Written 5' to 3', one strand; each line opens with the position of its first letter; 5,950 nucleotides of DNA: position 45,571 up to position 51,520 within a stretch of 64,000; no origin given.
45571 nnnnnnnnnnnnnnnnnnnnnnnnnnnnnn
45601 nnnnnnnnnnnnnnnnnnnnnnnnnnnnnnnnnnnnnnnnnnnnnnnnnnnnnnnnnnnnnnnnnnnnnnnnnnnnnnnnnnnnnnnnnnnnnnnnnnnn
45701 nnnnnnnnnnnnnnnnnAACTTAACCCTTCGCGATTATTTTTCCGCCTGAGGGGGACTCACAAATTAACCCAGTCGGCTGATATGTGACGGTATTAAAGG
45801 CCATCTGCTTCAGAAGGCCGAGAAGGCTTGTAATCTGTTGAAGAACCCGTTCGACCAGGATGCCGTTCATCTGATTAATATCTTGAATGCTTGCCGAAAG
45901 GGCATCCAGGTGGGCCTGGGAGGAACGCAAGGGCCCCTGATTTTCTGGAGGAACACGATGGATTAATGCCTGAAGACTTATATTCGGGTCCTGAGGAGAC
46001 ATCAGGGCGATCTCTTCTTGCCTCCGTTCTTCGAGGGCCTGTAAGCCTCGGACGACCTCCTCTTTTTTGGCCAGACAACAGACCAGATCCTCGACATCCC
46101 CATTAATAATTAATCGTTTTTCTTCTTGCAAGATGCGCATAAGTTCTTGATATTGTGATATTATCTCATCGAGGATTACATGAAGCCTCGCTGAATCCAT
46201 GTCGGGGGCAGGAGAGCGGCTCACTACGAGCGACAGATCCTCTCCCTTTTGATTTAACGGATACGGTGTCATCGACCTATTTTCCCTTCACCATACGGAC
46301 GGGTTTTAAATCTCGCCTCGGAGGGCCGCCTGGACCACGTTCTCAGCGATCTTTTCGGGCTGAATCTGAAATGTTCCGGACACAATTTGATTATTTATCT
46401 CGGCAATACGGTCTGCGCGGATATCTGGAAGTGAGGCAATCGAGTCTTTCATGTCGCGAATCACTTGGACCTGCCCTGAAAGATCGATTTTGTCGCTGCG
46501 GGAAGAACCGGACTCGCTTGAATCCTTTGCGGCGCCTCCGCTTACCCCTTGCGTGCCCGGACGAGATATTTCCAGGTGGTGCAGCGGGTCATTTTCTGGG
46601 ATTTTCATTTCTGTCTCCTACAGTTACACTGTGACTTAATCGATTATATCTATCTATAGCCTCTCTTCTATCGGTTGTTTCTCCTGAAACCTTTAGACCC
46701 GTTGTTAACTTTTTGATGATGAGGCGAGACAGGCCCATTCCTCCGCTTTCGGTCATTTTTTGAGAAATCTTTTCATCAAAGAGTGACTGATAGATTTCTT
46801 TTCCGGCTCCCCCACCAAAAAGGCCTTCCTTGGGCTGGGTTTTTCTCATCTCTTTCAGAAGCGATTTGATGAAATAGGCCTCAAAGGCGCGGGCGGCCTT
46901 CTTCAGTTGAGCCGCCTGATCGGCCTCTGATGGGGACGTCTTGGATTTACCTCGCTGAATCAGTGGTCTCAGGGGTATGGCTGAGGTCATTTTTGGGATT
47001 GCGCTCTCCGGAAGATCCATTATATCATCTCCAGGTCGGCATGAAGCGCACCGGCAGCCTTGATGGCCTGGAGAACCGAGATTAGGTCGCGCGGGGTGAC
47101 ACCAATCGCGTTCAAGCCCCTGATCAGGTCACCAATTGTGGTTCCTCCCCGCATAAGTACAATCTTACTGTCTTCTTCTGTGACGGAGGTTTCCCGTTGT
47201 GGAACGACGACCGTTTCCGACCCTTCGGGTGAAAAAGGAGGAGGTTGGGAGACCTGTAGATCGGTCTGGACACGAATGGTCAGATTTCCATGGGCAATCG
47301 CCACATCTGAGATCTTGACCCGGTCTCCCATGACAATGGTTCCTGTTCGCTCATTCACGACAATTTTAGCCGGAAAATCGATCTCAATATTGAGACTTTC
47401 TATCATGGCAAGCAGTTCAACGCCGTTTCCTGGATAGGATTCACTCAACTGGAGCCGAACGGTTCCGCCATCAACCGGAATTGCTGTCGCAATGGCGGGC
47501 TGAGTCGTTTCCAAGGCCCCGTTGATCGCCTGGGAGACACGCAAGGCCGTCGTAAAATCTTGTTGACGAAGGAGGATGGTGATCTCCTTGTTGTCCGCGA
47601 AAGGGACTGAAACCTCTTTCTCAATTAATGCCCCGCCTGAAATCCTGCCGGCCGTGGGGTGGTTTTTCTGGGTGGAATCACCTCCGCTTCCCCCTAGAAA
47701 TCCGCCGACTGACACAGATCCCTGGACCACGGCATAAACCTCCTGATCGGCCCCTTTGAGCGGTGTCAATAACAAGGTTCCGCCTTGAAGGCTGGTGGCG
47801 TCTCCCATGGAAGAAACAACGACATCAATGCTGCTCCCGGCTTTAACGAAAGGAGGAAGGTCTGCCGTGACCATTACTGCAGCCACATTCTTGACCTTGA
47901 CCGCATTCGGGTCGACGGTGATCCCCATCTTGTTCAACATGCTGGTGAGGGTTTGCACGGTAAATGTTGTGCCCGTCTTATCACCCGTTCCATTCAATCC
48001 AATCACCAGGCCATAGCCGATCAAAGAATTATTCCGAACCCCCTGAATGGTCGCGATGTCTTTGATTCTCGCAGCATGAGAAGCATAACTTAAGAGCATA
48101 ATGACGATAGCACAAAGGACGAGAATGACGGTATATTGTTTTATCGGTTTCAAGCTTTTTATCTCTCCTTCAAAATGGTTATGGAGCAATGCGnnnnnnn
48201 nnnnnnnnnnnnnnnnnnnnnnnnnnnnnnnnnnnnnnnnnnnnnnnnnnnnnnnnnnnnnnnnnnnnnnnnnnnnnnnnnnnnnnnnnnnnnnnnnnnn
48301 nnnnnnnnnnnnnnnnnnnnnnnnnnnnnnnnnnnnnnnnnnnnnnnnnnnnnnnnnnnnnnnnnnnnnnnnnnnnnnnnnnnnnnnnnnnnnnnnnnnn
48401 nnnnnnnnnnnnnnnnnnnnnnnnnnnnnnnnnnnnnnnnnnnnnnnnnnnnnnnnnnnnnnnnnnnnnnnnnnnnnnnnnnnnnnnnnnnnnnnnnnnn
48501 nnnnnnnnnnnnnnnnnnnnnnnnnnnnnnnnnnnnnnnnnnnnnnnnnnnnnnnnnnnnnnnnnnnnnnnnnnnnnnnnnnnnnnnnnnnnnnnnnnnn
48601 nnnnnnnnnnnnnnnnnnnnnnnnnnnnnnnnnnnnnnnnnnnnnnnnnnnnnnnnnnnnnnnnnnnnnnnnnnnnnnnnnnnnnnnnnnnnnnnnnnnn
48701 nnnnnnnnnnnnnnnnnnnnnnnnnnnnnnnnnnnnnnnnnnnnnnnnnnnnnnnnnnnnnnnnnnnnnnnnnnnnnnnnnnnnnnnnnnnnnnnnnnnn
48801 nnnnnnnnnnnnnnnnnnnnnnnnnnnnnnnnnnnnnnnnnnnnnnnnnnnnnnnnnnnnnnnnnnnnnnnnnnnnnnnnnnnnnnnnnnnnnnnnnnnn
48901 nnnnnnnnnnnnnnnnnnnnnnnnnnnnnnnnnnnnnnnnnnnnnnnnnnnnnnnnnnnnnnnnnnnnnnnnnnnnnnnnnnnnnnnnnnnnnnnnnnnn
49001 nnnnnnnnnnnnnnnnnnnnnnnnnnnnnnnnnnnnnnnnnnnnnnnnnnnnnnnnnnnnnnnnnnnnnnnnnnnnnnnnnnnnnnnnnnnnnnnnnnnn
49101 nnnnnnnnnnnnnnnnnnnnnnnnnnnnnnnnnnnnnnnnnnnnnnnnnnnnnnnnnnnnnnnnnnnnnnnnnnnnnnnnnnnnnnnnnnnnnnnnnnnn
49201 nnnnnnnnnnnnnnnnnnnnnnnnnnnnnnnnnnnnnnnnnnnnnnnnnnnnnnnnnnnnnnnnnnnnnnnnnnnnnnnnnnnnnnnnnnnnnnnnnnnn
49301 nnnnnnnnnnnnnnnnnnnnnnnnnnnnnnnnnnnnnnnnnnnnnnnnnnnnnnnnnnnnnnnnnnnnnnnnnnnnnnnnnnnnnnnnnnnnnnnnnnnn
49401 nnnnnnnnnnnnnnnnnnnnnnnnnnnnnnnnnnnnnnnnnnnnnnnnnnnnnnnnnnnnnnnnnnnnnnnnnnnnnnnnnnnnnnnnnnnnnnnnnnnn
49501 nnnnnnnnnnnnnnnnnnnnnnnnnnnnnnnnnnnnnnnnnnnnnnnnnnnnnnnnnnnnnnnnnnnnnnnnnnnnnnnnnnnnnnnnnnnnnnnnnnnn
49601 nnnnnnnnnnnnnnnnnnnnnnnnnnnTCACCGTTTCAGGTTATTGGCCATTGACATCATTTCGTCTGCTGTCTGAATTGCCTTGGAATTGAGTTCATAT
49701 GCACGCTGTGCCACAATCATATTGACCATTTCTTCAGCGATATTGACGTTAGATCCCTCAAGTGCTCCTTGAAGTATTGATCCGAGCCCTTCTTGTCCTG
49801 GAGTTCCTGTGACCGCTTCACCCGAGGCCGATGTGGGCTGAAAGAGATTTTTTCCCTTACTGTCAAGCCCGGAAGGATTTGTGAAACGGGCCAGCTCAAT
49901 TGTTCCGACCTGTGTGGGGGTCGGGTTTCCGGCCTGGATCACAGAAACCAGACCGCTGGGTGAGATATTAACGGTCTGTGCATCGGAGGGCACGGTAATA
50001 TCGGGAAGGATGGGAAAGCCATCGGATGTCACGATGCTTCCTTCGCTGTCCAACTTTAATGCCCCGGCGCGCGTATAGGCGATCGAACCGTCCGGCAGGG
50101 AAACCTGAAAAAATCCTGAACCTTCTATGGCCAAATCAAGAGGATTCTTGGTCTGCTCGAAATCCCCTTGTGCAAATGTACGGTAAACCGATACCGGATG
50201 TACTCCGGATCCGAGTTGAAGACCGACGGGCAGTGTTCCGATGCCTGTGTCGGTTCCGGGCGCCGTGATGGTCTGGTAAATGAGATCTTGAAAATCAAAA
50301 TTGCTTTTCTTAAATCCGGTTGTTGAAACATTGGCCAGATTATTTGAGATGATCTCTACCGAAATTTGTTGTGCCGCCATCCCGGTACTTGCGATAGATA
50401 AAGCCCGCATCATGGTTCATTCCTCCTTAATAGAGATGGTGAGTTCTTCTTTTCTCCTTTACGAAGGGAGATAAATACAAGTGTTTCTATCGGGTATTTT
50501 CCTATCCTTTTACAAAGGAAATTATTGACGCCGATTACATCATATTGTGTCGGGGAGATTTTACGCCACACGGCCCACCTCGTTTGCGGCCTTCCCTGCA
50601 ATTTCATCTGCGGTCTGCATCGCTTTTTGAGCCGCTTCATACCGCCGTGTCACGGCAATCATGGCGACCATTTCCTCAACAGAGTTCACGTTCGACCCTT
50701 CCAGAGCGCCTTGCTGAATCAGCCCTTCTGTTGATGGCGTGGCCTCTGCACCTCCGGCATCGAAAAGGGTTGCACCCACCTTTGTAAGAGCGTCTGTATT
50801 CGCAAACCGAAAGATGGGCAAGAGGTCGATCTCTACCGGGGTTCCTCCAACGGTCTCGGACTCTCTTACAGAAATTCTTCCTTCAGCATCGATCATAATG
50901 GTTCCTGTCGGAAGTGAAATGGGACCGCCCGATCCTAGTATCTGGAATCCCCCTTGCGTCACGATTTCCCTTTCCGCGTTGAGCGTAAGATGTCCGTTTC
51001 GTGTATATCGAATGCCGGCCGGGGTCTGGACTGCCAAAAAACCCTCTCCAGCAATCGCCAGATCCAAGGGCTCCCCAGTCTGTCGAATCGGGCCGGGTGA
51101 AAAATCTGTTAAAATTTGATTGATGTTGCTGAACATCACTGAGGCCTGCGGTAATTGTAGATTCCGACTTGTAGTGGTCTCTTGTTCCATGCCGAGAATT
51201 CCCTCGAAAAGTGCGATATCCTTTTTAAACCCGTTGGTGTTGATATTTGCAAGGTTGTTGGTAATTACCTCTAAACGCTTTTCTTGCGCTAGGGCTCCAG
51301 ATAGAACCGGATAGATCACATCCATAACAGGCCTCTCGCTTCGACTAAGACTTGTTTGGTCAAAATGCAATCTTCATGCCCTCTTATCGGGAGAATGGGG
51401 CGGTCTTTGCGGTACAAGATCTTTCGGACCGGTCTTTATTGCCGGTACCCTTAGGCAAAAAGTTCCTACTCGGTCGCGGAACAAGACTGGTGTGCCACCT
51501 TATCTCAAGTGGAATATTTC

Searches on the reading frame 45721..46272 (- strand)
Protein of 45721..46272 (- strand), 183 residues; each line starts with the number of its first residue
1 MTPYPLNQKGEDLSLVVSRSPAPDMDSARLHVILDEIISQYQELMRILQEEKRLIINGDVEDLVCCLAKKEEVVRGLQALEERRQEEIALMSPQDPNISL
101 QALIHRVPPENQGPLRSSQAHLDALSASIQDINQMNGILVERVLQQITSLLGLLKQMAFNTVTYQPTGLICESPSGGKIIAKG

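Call 11: search_protein_families(library=ncbifam, proteins=[window:45721-46272:-], max_evalue=0.01)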
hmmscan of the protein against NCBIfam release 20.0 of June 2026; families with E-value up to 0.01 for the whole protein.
window:45721-46272:- (183 aa): 1 family
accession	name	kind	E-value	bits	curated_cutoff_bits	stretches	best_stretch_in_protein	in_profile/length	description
NF012003.1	PRK15459.1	equivalog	0.0049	17.1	200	0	128-180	87-138/140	flagella biosynthesis chaperone FlgN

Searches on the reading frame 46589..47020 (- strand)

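Call 11: search_protein_families(library=ncbifam, proteins=[window:46589-47020:-], max_evalue=0.01)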
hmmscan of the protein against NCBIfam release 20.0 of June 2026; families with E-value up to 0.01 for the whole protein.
window:46589-47020:- (143 aa): 10 families
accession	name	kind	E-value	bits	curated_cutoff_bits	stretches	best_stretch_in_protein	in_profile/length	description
TIGR02541.1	flagell_FlgJ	equivalog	6e-17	62.4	193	1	32-123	16-107/294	flagellar assembly peptidoglycan hydrolase FlgJ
NF009357.0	PRK12712.1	equivalog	4.4e-12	46.1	606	1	31-106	31-104/344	flagellar rod assembly protein/muramidase FlgJ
NF009358.0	PRK12713.1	equivalog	5.4e-11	42.5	595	1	32-107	32-105/339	flagellar rod assembly protein/muramidase FlgJ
NF009354.0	PRK12709.1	equivalog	1.1e-10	41.5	456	1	32-118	29-113/323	flagellar rod assembly protein/muramidase FlgJ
NF009431.0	PRK12790.1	equivalog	2.3e-10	40.4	110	1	27-105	31-106/115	flagellar assembly peptidoglycan hydrolase FlgJ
NF009350.0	PRK12708.1-2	equivalog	2.9e-07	30.8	189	1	31-111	22-104/132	peptidoglycan hydrolase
NF009355.0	PRK12710.1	equivalog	1.3e-05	24.6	358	1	38-108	28-100/291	flagellar rod assembly protein/muramidase FlgJ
NF009351.0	PRK12708.1-3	equivalog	9e-05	22.6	183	1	37-123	23-111/129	peptidoglycan hydrolase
NF009349.0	PRK12708.1-1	equivalog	0.00047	20.7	141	1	35-106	21-95/97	peptidoglycan hydrolase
NF009352.0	PRK12708.1-4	equivalog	0.0029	18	178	1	37-116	26-108/140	peptidoglycan hydrolase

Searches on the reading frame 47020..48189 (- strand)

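Call 11: search_protein_families(library=ncbifam, proteins=[window:47020-48189:-], max_evalue=0.01)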
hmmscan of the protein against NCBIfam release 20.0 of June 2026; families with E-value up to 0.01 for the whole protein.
window:47020-48189:- (389 aa): 3 families
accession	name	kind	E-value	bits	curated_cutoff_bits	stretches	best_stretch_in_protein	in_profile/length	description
NF003676.1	PRK05303.1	subfamily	8.3e-135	449.1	300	1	42-389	1-344/344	flagellar basal body P-ring protein FlgI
NF009430.1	PRK12789.1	equivalog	5.3e-113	377.4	557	1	37-386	3-347/350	flagellar basal body P-ring protein FlgI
NF009348.0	PRK12706.1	equivalog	3.5e-16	59.6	444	1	38-296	38-262/328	flagellar basal body P-ring protein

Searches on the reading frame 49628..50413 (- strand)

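Call 11: search_protein_families(library=ncbifam, proteins=[window:49628-50413:-], max_evalue=0.01)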
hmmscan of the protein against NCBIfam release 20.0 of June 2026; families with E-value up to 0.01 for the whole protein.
window:49628-50413:- (261 aa): 33 families (the best 25 are shown)
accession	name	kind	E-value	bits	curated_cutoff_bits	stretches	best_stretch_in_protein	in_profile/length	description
TIGR02488.1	flgG_G_neg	equivalog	2.5e-106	355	252.75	1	4-259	1-258/259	flagellar basal-body rod protein FlgG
NF009456.0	PRK12816.1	equivalog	3.4e-98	328.5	416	1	1-261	1-264/264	flagellar basal body rod protein FlgG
TIGR03506.1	FlgEFG_subfam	subfamily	5.8e-79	266.3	70.25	2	3-135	1-121/351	flagellar hook-basal body complex protein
NF009278.1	PRK12636.1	equivalog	1.1e-66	225.1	350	1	1-261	1-263/263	flagellar basal body rod protein FlgG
NF004241.1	PRK05682.1-5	equivalog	1.8e-58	198.7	469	2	1-135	1-135/446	flagellar hook protein FlgE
NF004238.1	PRK05682.1-1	equivalog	2.3e-57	195.1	400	2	6-133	4-119/414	flagellar hook protein FlgE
TIGR02490.1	flgF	equivalog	5e-50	170.1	178.5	1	7-240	3-218/218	flagellar basal-body rod protein FlgF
NF004243.1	PRK05682.2-2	equivalog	1.5e-47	162.6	801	2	141-261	301-420/420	flagellar hook protein FlgE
TIGR02489.1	flgE_epsilon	equivalog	4.9e-47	160.9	412.85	2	1-133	1-134/719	flagellar hook protein FlgE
NF004240.1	PRK05682.1-4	equivalog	5.1e-44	151.3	472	2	6-132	4-122/443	flagellar hook protein FlgE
NF009280.2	PRK12640.1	subfamily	8.1e-43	146.8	210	1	1-259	1-242/246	flagellar basal body rod protein FlgF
NF004242.0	PRK05682.2-1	equivalog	8.5e-43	146.7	365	2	2-150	4-141/422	flagellar hook protein FlgE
NF009331.1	PRK12689.1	equivalog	9.8e-42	142.8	347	1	14-255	14-243/252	flagellar basal-body rod protein FlgF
NF005286.1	PRK06803.1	equivalog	4.8e-40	137.9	467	2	168-254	310-396/402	flagellar hook protein FlgE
NF009332.0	PRK12690.1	equivalog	3.5e-36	124.7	288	1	18-254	18-230/239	flagellar hook-basal body complex protein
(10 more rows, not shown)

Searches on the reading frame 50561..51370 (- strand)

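Call 11: search_protein_families(library=ncbifam, proteins=[window:50561-51370:-], max_evalue=0.01)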
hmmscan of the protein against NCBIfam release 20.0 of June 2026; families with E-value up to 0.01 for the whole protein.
window:50561-51370:- (269 aa): 28 families (the best 25 are shown)
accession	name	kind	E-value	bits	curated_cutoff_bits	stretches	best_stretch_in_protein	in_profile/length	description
TIGR02490.1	flgF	equivalog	5.4e-59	199.4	178.5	1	19-245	1-218/218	flagellar basal-body rod protein FlgF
NF009331.1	PRK12689.1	equivalog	1.3e-56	191.5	347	1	23-266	9-249/252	flagellar basal-body rod protein FlgF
TIGR03506.1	FlgEFG_subfam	subfamily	5e-56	190.9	70.25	2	19-144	3-121/351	flagellar hook-basal body complex protein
NF009280.2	PRK12640.1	subfamily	1.4e-49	168.9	210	1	18-262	4-240/246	flagellar basal body rod protein FlgF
TIGR02488.1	flgG_G_neg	equivalog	6.7e-46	156.9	252.75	1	25-262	8-256/259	flagellar basal-body rod protein FlgG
NF009332.0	PRK12690.1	equivalog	1.3e-42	145.7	288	1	19-256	5-227/239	flagellar hook-basal body complex protein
NF009456.0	PRK12816.1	equivalog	2.4e-39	135.6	416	1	19-263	5-261/264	flagellar basal body rod protein FlgG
NF009282.1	PRK12642.1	equivalog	2.8e-38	131.6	242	1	18-264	4-236/239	flagellar basal-body rod protein FlgF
NF009278.1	PRK12636.1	equivalog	4.6e-34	118.1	350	1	19-258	5-255/263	flagellar basal body rod protein FlgG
NF004238.1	PRK05682.1-1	equivalog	5.4e-31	108.3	400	2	23-146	7-123/414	flagellar hook protein FlgE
NF004241.1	PRK05682.1-5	equivalog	1.4e-29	103.5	469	2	16-146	2-137/446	flagellar hook protein FlgE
NF009281.1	PRK12641.1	equivalog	3.5e-24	85.7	260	1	20-261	6-244/252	flagellar basal-body rod protein FlgF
NF004240.1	PRK05682.1-4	equivalog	1.8e-23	83.6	472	2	23-142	7-123/443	flagellar hook protein FlgE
NF004243.1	PRK05682.2-2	equivalog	2e-22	79.8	801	2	22-146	10-126/420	flagellar hook protein FlgE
NF005286.1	PRK06803.1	equivalog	5.3e-20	71.9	467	2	23-146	7-118/402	flagellar hook protein FlgE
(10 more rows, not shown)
